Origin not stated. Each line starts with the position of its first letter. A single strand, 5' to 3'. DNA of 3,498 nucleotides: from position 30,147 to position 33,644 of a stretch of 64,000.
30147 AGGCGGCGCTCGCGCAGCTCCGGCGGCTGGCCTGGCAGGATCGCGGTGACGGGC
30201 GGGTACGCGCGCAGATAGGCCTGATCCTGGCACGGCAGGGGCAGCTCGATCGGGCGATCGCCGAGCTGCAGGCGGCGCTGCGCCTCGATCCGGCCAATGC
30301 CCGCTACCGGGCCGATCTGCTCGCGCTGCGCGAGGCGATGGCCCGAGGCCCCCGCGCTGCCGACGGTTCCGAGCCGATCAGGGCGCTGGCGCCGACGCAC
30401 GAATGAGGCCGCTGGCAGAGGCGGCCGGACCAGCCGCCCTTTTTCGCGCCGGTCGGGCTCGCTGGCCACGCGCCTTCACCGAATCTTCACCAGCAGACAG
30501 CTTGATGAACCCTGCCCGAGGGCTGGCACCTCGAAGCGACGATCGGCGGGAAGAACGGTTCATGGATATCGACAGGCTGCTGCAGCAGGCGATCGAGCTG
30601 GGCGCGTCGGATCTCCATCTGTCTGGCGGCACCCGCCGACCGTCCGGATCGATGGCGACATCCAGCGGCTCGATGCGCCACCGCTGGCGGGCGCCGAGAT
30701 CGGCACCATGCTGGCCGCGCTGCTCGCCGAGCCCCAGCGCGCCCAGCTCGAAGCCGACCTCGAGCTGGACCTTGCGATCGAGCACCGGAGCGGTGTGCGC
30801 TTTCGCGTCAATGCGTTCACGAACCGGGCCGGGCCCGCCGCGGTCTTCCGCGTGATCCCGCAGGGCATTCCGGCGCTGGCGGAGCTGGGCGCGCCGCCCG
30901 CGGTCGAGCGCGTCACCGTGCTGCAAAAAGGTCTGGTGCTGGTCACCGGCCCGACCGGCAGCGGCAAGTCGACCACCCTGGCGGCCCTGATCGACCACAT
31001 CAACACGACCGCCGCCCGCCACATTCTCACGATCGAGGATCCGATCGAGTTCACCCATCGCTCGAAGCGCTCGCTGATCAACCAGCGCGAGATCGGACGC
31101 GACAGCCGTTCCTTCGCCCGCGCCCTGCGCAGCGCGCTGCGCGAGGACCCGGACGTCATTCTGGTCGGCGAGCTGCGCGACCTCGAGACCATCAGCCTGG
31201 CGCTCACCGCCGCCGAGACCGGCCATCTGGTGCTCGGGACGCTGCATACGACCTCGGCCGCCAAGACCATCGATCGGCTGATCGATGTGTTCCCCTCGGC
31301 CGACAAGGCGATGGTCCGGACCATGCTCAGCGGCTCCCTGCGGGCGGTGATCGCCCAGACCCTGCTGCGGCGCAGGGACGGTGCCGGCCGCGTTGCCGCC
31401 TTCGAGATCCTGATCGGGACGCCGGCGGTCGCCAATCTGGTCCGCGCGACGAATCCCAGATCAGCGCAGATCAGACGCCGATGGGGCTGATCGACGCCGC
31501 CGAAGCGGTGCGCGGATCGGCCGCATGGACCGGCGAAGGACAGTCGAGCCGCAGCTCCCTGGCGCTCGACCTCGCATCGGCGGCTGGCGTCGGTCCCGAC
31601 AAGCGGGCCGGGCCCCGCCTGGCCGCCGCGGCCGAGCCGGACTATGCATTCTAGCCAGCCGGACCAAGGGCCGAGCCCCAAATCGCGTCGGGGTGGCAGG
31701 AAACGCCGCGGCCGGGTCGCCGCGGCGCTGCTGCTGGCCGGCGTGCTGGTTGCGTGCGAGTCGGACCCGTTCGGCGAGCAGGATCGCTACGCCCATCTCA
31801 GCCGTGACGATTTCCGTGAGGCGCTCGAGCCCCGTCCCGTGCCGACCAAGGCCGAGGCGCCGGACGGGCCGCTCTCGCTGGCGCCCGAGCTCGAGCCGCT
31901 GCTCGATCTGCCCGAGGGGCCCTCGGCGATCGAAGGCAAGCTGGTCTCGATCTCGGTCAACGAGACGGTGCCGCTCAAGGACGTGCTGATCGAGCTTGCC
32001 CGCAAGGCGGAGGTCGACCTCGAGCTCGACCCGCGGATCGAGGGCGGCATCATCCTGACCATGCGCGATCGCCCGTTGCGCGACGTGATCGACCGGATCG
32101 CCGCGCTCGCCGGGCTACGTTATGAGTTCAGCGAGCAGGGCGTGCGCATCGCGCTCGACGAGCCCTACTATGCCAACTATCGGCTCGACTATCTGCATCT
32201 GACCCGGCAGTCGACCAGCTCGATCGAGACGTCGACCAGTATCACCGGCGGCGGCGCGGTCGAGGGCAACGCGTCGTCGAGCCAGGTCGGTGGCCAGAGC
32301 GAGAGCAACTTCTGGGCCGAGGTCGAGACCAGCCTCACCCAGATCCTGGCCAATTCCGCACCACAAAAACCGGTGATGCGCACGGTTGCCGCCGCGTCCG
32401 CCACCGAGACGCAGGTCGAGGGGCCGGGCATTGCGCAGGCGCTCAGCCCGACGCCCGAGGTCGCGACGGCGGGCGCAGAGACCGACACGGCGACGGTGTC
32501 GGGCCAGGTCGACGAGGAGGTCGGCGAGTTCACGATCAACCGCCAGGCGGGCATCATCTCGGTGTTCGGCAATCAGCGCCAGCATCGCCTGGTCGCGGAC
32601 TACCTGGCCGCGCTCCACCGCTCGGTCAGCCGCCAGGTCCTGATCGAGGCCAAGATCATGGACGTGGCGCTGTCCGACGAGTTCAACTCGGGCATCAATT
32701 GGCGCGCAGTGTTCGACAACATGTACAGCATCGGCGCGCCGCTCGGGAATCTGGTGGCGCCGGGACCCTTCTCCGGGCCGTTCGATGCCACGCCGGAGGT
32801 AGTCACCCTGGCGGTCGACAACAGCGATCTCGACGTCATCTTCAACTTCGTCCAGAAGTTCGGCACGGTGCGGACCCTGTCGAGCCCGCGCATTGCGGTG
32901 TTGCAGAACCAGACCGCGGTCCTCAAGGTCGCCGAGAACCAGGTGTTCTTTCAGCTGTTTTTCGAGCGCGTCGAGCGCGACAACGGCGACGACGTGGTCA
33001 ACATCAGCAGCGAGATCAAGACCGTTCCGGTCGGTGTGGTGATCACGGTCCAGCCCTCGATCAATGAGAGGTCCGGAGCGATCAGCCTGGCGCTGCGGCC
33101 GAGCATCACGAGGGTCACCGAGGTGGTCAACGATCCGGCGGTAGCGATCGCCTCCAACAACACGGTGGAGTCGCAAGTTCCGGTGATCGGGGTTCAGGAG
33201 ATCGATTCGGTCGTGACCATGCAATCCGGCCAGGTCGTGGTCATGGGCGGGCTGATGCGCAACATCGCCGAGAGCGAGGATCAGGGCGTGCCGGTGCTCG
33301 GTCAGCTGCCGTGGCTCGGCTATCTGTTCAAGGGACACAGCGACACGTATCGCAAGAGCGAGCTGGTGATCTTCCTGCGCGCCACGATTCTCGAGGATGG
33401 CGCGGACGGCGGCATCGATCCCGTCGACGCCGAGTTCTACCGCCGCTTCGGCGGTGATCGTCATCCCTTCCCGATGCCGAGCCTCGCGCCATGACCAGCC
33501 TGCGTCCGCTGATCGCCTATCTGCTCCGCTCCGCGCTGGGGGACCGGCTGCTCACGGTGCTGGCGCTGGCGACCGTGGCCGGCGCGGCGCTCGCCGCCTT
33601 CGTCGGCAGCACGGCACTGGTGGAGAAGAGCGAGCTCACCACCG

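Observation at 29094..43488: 14-kb type IV pilus / MSHA-like cluster with an ABC-2 exporter built into its operons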

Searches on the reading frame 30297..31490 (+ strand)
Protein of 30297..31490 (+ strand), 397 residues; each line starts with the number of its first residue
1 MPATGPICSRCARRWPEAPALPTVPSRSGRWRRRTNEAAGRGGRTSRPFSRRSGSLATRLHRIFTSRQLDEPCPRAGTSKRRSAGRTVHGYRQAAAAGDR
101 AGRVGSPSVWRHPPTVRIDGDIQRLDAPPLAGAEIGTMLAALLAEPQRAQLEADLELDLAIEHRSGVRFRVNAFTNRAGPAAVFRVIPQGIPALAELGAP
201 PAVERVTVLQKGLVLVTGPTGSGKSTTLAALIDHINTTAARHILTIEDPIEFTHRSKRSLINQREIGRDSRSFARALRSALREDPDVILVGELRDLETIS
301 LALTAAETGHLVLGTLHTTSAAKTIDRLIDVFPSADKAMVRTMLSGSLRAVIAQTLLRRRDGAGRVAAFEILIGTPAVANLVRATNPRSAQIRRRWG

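Call 4: search_protein_families(library=pfam, proteins=[window:30297-31490:+], max_evalue=0.01)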
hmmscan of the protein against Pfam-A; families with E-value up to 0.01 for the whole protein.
window:30297-31490:+ (397 aa): 14 families
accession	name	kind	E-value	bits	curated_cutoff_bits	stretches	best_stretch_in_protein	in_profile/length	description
PF00437.27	T2SSE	-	3.2e-50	171.3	24.9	1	153-364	79-285/370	Type II/IV secretion system protein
PF13191.12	AAA_16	-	4.5e-05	24.5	32.6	1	210-287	23-108/167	AAA ATPase domain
PF13401.12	AAA_22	-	4.7e-05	24.1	27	1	210-284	4-61/130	AAA domain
PF13555.12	AAA_29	-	0.00014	22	27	1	206-231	17-42/61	P-loop containing region of AAA domain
PF25199.1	nSTAND_NTPase5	-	0.00034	20.9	34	1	211-256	41-86/145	Novel STAND NTPase 5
PF13604.12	AAA_30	-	0.00039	20.6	27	1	202-243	9-49/191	AAA domain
PF13476.12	AAA_23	-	0.00071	20.7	27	1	209-231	17-39/201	AAA domain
PF13245.12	AAA_19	-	0.0018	18.9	25.1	1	207-245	7-46/134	AAA domain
PF01580.24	FtsK_SpoIIIE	-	0.0021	18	24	1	181-232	20-60/221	FtsK/SpoIIIE family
PF00005.33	ABC_tran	-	0.0051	17.9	25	1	209-252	9-51/137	ABC transporter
PF04851.21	ResIII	-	0.0056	17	22.5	1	212-260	24-73/164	Type III restriction enzyme, res subunit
PF00004.35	AAA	-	0.0059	17.5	21.2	1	214-296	1-69/131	ATPase family associated with various cellular activities (AAA)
PF03266.21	NTPase_1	-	0.006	16.9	23.9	0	214-236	2-24/168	NTPase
PF20720.3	nSTAND3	-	0.0085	16.2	27.2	0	210-248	16-53/155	Novel STAND NTPase 3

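Call 6: search_protein_families(library=ncbifam, proteins=[window:30297-31490:+], max_evalue=0.01)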
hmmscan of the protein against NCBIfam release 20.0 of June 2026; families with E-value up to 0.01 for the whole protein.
window:30297-31490:+ (397 aa): 21 families
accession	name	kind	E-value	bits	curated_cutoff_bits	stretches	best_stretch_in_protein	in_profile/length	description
TIGR01420.1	pilT_fam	subfamily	8.7e-118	393.5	319.1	1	112-386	23-297/343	PilT/PilU family type 4a pilus ATPase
TIGR02525.1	plasmid_TraJ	equivalog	3e-48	164.6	368.3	1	147-372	80-312/372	plasmid transfer ATPase TraJ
TIGR02533.1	type_II_gspE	equivalog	3.5e-44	151.3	630.25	1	169-359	195-381/486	type II secretion system ATPase GspE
TIGR02538.1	type_IV_pilB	equivalog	1e-42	146.5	675.65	1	117-359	214-454/564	type IV-A pilus assembly ATPase PilB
NF007755.0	PRK10436.1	equivalog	1.4e-42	146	617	1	116-359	117-357/465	type II secretion system protein GspE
TIGR02524.1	dot_icm_DotB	equivalog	6.1e-41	140.8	463.3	1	118-388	33-315/358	Dot/Icm type IV secretion system ATPase DotB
NF041000.1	ATPase_ComGA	equivalog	1.7e-38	132.1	300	1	146-357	63-265/267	competence type IV pilus ATPase ComGA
NF053534.1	T4PilAsmATPsTfpB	equivalog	2.4e-34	118.7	850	1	206-359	331-474/584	type IV pilus assembly ATPase TfpB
NF058587.1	archaellum_moto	equivalog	1.7e-18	66.7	550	1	213-329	277-394/527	archaellum flagellar ATPase motor FlaI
TIGR02782.1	TrbB_P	equivalog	4.8e-18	65.5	304.55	1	208-353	133-277/303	P-type conjugative transfer ATPase TrbB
TIGR02788.1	VirB11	equivalog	2e-16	59.9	249.95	1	205-340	138-276/308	P-type DNA transfer ATPase VirB11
TIGR03819.1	heli_sec_ATPase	hypoth_equivalog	5.6e-13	48.8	373.15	1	207-363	174-332/340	TadA family conjugal transfer-associated ATPase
NF010469.0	PRK13894.1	subfamily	5.4e-12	45.7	508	1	207-331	145-267/320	conjugal transfer ATPase TrbB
NF010407.0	PRK13833.1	subfamily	6.1e-12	45.6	499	1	205-347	138-278/323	conjugal transfer protein TrbB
NF053672.1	bindosome_BasE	exception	9.7e-11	41.1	1000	1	211-329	270-389/512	bindosome assembly system ATPase subunit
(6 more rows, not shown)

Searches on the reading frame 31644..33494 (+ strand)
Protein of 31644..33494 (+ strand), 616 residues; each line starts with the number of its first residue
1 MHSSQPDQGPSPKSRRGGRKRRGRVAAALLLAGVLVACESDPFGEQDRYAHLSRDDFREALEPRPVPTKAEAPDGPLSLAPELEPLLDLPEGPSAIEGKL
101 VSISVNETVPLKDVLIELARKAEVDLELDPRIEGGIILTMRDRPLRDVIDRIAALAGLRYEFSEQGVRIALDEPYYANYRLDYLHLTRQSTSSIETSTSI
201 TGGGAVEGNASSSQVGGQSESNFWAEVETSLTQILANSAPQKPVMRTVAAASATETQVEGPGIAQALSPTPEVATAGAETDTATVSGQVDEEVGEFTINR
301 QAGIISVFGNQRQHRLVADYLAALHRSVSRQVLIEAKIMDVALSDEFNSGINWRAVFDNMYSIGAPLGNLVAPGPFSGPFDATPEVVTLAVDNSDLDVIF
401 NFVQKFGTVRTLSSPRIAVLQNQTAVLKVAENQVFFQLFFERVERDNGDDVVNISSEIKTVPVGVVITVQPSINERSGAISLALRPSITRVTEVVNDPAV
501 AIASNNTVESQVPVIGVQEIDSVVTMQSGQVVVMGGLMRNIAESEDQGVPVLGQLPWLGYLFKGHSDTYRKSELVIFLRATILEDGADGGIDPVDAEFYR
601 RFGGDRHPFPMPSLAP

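Call 4: search_protein_families(library=pfam, proteins=[window:31644-33494:+], max_evalue=0.01)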
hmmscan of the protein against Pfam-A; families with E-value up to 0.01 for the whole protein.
window:31644-33494:+ (616 aa): 1 family
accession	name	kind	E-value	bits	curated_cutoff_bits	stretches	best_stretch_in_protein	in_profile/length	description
PF00263.26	Secretin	-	5e-34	117.8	27.5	1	404-583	3-168/169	Bacterial type II and III secretion system protein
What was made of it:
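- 31644..33494 (+): MshL-like lipoprotein secretin. PF00263, 117.8 bits (call 4).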

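Call 6: search_protein_families(library=ncbifam, proteins=[window:31644-33494:+], max_evalue=0.01)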
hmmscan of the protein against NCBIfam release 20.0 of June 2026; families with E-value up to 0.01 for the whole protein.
window:31644-33494:+ (616 aa): 9 families
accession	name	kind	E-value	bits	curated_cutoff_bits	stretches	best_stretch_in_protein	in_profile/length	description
TIGR02519.1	pilus_MshL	equivalog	1.8e-66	224.2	250.2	1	297-583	2-290/290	pilus (MSHA type) biogenesis protein MshL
TIGR02517.1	type_II_gspD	equivalog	7.8e-35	120.4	351.35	1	307-588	314-595/600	type II secretion system secretin GspD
TIGR02515.1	IV_pilus_PilQ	subfamily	9.5e-25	87.4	284.35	1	288-583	129-427/428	type IV pilus secretin PilQ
TIGR02516.1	type_III_yscC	equivalog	1.1e-22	80.3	238.45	1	255-584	167-462/463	type III secretion system outer membrane ring subunit SctC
TIGR02520.1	pilus_B_mal_scr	equivalog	2.8e-20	72.4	287.65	1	143-549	129-484/513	PilN family type IVB pilus formation outer membrane protein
NF042912.1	Amuc_1098_fam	equivalog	3.5e-18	65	750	1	461-584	662-797/805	Amuc_1098 family type IV pilus outer membrane protein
NF010083.0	PRK13568.1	equivalog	5.6e-16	58.3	554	1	408-583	264-417/419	DNA uptake porin HofQ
NF007851.2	PRK10560.1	exception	6.4e-14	51.6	598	1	509-583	335-409/412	DNA uptake porin HofQ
NF011873.0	PRK15346.1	equivalog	1.5e-13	50.2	524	1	318-578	260-488/499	EscC/YscC/HrcC family type III secretion system outer membrane ring protein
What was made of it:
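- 31644..33494 (+): TIGR02519 MshL, 224 bits (cutoff 250); GspD 120 and PilQ 87 bits (call 6).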
